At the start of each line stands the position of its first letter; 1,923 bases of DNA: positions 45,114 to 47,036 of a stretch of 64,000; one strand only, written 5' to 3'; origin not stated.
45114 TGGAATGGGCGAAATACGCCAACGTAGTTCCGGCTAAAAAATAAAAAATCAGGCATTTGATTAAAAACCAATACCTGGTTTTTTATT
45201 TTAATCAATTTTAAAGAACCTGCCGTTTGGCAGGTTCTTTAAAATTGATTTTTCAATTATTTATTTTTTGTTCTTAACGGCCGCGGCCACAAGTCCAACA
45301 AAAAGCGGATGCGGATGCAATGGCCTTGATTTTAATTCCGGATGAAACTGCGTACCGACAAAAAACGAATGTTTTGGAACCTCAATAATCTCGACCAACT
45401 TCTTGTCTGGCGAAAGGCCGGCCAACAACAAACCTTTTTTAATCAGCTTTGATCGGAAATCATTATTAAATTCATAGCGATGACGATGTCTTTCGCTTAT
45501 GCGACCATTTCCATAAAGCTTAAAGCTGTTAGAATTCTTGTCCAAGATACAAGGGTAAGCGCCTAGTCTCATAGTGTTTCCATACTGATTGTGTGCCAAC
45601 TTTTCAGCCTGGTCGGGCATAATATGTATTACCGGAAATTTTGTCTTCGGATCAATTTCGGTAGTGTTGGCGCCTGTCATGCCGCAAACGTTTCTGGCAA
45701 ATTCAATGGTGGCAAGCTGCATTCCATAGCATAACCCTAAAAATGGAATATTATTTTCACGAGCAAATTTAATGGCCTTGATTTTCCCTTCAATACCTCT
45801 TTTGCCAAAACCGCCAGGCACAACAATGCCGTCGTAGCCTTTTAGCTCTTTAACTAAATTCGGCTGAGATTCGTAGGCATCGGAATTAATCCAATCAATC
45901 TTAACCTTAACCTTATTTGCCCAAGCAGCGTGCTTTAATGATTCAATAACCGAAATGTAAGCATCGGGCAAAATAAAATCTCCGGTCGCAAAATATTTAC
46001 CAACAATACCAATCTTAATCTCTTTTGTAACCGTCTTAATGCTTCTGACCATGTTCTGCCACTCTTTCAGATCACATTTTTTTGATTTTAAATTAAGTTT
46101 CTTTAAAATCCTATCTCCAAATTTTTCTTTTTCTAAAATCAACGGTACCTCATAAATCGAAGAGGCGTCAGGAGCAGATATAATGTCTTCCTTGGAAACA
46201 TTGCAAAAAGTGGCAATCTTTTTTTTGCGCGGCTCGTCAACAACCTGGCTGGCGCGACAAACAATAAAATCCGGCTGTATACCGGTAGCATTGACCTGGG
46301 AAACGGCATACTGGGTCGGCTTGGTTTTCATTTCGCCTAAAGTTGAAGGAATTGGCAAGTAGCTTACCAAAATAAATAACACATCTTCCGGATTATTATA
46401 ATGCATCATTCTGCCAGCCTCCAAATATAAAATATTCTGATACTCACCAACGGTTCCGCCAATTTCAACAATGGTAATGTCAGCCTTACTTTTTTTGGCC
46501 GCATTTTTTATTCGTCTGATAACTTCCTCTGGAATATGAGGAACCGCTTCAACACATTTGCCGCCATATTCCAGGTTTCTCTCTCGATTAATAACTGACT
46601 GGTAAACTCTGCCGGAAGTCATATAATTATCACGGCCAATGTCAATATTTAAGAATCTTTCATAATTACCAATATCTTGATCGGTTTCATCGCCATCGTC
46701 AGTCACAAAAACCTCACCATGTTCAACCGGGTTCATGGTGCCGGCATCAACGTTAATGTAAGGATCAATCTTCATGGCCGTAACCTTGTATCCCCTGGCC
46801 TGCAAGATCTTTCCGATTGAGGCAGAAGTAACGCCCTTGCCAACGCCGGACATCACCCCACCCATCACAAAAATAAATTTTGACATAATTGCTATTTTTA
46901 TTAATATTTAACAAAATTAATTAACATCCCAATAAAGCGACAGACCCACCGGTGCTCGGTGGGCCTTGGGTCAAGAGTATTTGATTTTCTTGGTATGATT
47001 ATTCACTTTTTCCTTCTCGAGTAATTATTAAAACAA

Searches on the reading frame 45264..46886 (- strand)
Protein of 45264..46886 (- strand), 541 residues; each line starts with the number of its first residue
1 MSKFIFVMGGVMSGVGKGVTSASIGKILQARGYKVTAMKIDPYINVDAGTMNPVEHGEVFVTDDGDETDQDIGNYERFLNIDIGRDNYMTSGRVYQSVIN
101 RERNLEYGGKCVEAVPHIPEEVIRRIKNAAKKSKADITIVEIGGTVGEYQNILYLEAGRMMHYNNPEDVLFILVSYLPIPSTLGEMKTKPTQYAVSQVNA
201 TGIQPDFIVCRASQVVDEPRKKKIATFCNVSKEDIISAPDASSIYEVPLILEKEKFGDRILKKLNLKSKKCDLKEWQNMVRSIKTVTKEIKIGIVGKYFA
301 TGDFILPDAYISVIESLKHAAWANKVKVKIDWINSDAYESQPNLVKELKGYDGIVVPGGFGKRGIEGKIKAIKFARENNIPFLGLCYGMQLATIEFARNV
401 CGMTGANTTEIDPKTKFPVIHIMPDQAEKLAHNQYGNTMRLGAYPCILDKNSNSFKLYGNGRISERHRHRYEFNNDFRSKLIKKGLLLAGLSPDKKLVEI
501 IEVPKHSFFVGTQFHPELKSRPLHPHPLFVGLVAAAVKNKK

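Call 55: search_protein_families(library=pfam, proteins=[window:45264-46886:-], max_evalue=0.001)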
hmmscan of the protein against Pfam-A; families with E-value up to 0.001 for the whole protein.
window:45264-46886:- (541 aa): 4 families
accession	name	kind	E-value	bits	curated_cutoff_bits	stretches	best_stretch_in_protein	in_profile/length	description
PF06418.20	CTP_synth_N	-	1.4e-107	359.4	26.1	1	3-266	1-265/265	CTP synthase N-terminus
PF00117.34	GATase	-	2e-38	132.4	22.8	1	306-533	2-188/190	Glutamine amidotransferase class-I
PF01656.29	CbiA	-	9.5e-07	29.3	25.4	1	11-246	6-54/125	CobQ/CobB/MinD/ParA nucleotide binding domain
PF07722.19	Peptidase_C26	-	3.9e-06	27.2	20.5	1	371-517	97-219/219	Peptidase C26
